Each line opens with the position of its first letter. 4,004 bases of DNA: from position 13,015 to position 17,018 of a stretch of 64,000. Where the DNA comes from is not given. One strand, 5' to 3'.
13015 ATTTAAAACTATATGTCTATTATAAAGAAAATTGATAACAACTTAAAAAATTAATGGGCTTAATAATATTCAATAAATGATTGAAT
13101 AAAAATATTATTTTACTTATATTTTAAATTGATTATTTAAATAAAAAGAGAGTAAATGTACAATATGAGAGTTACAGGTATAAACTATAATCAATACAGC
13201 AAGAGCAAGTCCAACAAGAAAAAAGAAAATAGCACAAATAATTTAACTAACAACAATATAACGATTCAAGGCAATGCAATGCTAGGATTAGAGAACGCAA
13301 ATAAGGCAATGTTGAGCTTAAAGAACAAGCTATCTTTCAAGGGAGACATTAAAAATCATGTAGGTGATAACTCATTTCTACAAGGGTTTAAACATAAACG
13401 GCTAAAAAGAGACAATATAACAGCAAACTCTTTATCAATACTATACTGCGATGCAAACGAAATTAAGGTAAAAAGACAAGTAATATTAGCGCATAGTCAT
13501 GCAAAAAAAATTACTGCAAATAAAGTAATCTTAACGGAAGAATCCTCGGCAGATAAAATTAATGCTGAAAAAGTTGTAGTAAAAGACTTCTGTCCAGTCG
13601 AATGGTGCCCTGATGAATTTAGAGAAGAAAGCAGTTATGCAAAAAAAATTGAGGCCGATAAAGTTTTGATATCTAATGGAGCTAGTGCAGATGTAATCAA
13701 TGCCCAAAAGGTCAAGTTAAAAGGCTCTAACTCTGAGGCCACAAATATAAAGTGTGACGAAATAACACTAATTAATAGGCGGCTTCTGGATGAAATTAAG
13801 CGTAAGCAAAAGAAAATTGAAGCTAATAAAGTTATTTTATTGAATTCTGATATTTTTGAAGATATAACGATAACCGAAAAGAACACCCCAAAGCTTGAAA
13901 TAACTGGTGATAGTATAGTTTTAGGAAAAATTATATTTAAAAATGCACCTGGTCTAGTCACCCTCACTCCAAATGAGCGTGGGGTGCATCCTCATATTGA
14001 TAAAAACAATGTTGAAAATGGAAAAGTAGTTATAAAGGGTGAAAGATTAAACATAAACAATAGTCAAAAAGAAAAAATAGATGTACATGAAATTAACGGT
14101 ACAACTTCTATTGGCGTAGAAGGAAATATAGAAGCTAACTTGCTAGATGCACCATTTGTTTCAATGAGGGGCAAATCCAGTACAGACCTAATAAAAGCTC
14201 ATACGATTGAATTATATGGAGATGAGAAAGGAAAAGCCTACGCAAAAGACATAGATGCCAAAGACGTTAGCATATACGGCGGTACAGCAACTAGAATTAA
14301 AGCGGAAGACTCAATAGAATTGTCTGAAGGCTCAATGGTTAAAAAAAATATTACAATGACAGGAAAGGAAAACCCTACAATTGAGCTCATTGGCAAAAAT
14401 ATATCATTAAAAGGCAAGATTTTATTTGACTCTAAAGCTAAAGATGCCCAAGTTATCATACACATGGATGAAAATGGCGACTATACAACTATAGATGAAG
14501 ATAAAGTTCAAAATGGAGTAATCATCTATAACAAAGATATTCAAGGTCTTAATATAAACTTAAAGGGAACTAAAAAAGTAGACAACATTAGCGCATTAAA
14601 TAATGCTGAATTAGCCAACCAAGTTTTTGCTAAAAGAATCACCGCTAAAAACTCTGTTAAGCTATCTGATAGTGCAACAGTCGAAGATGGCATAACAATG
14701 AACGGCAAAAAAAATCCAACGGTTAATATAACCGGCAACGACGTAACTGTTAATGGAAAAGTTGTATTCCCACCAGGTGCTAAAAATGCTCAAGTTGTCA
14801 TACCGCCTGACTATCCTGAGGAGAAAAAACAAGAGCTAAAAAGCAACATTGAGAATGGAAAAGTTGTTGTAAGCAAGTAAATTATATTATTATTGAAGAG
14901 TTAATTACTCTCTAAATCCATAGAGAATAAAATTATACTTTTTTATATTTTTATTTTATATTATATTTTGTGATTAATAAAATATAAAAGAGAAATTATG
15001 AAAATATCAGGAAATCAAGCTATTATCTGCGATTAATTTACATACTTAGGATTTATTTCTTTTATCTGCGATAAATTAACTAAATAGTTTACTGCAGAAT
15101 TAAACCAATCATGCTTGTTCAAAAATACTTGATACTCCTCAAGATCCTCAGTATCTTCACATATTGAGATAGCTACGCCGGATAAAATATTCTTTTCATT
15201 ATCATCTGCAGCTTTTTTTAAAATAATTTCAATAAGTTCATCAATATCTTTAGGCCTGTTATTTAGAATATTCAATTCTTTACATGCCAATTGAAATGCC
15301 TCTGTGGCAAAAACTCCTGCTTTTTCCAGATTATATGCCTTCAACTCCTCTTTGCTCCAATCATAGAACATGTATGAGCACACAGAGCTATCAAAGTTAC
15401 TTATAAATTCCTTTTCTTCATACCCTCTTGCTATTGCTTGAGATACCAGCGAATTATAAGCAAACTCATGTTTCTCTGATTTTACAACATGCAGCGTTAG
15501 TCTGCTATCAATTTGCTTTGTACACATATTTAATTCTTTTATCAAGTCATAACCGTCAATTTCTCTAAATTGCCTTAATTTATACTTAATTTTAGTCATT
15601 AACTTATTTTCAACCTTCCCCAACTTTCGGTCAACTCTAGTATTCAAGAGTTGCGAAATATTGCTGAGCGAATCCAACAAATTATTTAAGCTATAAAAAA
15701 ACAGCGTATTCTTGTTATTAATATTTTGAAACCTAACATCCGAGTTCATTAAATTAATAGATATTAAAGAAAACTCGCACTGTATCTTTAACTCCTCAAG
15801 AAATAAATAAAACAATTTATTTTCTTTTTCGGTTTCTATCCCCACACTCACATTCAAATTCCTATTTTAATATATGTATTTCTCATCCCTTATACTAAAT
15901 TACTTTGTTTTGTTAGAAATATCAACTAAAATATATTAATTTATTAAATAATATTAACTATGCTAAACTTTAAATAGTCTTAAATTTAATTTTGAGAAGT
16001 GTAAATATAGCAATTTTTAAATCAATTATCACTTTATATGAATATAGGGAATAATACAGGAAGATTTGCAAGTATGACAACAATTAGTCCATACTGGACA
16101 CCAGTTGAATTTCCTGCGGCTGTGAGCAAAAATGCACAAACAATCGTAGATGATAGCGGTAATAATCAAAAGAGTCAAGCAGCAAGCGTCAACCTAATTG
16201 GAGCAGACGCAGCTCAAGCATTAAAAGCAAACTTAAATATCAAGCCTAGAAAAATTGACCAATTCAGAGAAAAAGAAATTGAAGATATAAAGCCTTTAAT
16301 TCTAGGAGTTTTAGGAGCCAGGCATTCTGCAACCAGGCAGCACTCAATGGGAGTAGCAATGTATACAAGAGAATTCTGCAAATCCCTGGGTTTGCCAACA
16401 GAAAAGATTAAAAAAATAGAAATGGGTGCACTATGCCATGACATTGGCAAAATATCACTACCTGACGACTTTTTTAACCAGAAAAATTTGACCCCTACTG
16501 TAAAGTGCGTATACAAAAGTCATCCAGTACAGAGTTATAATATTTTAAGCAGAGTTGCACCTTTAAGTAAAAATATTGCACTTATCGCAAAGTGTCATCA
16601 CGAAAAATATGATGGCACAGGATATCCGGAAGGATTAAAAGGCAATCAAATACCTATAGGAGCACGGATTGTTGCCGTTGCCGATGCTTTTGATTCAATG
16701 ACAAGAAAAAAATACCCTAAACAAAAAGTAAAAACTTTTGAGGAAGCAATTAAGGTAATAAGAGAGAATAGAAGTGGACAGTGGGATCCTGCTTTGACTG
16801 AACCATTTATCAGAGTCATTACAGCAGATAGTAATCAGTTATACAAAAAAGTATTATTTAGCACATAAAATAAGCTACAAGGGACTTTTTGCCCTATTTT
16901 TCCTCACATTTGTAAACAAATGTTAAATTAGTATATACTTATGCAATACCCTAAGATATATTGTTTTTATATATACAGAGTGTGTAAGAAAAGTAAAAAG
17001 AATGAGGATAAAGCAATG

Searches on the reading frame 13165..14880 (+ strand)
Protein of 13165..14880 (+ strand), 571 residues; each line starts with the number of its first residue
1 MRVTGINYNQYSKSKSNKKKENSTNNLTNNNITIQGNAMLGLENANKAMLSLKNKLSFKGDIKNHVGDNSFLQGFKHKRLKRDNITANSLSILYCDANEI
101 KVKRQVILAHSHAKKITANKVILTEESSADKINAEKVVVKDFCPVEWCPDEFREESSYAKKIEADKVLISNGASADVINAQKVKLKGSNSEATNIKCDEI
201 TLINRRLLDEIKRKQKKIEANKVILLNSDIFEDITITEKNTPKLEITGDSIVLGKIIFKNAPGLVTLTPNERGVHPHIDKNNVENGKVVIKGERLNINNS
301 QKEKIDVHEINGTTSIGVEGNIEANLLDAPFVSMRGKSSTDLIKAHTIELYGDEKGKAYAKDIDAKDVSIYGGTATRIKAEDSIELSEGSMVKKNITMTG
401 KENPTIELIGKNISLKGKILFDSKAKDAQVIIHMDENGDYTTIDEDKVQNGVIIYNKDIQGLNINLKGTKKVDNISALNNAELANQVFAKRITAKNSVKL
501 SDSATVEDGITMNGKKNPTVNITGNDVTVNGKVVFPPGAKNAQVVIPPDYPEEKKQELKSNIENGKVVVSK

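Call 3: search_protein_families(library=pfam, proteins=[window:13165-14880:+], max_evalue=1)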
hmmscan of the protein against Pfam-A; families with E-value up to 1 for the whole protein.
window:13165-14880:+ (571 aa): 2 families
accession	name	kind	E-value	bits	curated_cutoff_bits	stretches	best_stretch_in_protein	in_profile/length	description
PF10517.14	DM13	-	0.091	13.8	25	0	411-477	19-88/105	Electron transfer DM13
PF04519.19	Bactofilin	-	0.44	11.3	27.9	1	330-398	17-82/98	Polymer-forming cytoskeletal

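Call 4: search_protein_families(library=ncbifam, proteins=[window:13165-14880:+], max_evalue=1)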
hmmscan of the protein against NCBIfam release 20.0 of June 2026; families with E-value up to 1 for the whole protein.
window:13165-14880:+ (571 aa): 1 family
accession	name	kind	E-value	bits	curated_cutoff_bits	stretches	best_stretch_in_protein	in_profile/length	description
NF038053.1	hist_H1_lk_Burk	equivalog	0.7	10.1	80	1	108-188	36-114/195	histone H1-like DNA-binding protein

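Call 71: search_protein_families(library=padloc, proteins=[window:13165-14880:+], max_evalue=0.01)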
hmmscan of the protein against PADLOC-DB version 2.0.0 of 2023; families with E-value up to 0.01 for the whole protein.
window:13165-14880:+ (571 aa): 0 families

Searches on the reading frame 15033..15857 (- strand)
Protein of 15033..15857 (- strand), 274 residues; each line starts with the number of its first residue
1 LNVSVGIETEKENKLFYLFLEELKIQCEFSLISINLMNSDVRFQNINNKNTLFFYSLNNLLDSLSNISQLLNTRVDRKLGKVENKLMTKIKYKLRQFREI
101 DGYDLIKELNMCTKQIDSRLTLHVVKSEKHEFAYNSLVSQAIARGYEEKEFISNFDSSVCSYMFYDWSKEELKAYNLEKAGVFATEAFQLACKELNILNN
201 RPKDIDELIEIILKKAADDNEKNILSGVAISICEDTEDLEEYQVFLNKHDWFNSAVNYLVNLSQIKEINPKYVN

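Call 12: search_protein_families(library=pfam, proteins=[window:15033-15857:-], max_evalue=0.001)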
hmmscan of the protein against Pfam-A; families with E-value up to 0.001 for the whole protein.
window:15033-15857:- (274 aa): 0 families

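Call 41: search_protein_families(library=ncbifam, proteins=[window:15033-15857:-], max_evalue=0.001)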
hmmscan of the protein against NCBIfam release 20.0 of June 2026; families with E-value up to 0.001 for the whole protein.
window:15033-15857:- (274 aa): 0 families

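Call 91: search_protein_families(library=pfam, proteins=[window:15033-15857:-], max_evalue=0.01)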
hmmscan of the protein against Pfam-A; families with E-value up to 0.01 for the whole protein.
window:15033-15857:- (274 aa): 1 family
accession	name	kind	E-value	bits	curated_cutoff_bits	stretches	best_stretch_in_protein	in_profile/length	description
PF12554.13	MOZART1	-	0.0075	16.4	27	0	59-78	2-21/47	Mitotic-spindle organizing gamma-tubulin ring associated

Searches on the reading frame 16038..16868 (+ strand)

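Call 12: search_protein_families(library=pfam, proteins=[window:16038-16868:+], max_evalue=0.001)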
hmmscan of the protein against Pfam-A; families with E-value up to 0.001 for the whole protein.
window:16038-16868:+ (276 aa): 2 families
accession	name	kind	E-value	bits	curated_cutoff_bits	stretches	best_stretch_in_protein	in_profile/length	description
PF13487.12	HD_5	-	4.3e-37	127.9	27.2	1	95-253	10-170/170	HD domain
PF01966.28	HD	-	3.2e-20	73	22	1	101-221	3-116/116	HD domain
